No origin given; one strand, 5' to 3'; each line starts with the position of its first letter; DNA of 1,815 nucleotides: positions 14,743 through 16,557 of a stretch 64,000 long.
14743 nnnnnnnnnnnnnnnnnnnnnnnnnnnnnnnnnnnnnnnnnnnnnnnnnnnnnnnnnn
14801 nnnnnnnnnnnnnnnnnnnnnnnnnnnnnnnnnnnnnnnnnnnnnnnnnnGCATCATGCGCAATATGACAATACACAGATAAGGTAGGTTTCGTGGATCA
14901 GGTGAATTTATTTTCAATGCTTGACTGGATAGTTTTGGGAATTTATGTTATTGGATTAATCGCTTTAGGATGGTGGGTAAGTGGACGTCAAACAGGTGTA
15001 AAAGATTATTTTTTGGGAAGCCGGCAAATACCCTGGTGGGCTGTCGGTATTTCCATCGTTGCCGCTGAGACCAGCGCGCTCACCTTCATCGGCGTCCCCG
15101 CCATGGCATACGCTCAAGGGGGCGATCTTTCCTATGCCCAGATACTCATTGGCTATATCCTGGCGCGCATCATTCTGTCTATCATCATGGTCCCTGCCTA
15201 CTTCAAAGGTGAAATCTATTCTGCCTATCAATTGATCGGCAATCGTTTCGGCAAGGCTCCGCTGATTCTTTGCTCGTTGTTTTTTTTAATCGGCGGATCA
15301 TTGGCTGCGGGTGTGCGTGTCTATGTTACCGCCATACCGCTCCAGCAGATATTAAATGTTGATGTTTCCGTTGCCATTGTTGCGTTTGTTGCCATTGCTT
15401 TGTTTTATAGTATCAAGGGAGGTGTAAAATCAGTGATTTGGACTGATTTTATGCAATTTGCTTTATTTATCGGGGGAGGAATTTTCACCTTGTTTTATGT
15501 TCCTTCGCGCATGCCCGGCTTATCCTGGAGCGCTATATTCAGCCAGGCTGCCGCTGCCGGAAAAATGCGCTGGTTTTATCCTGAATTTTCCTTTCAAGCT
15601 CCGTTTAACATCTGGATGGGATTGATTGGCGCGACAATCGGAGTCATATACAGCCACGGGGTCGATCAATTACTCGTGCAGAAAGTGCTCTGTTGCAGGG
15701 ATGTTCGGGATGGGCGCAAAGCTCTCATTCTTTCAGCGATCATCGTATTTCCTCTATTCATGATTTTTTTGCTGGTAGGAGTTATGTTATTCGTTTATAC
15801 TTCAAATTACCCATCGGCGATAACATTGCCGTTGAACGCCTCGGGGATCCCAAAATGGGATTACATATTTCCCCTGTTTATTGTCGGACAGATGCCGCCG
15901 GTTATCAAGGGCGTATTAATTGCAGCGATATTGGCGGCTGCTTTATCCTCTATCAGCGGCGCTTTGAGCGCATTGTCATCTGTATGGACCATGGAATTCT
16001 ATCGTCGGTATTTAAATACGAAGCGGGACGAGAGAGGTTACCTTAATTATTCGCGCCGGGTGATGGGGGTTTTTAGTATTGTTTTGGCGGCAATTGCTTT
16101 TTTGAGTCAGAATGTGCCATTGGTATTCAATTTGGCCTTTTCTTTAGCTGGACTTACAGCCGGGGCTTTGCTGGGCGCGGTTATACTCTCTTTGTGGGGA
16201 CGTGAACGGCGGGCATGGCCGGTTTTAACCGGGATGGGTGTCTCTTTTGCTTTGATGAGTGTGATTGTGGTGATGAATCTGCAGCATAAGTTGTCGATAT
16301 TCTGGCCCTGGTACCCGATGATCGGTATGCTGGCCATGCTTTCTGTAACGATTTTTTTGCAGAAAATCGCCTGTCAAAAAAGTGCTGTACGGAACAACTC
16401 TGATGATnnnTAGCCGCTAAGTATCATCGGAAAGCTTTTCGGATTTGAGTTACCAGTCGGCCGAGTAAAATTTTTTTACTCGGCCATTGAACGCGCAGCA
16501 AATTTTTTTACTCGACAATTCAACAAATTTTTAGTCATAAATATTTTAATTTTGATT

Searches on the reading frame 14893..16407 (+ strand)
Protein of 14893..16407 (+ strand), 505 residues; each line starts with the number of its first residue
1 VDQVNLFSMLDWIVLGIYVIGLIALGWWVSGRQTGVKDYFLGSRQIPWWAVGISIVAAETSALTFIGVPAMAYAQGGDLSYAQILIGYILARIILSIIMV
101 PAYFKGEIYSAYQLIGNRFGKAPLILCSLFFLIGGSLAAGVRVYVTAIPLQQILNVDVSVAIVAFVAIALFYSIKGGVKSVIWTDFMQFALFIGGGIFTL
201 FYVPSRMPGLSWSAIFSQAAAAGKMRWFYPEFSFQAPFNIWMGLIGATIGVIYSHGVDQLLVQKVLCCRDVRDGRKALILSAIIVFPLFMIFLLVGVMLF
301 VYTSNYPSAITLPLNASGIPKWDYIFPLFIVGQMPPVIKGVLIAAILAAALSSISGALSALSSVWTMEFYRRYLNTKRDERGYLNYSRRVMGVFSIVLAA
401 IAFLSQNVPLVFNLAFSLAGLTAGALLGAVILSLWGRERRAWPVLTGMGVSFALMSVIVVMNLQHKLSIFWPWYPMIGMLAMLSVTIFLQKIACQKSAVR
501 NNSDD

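Call 9: search_protein_families(library=pfam, proteins=[window:14893-16407:+])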
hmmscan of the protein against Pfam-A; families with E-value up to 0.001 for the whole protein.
window:14893-16407:+ (505 aa): 1 family
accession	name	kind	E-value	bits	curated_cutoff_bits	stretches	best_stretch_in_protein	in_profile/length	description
PF00474.23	SSF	-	2.2e-38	132.6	22.8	1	39-435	1-390/406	Sodium:solute symporter family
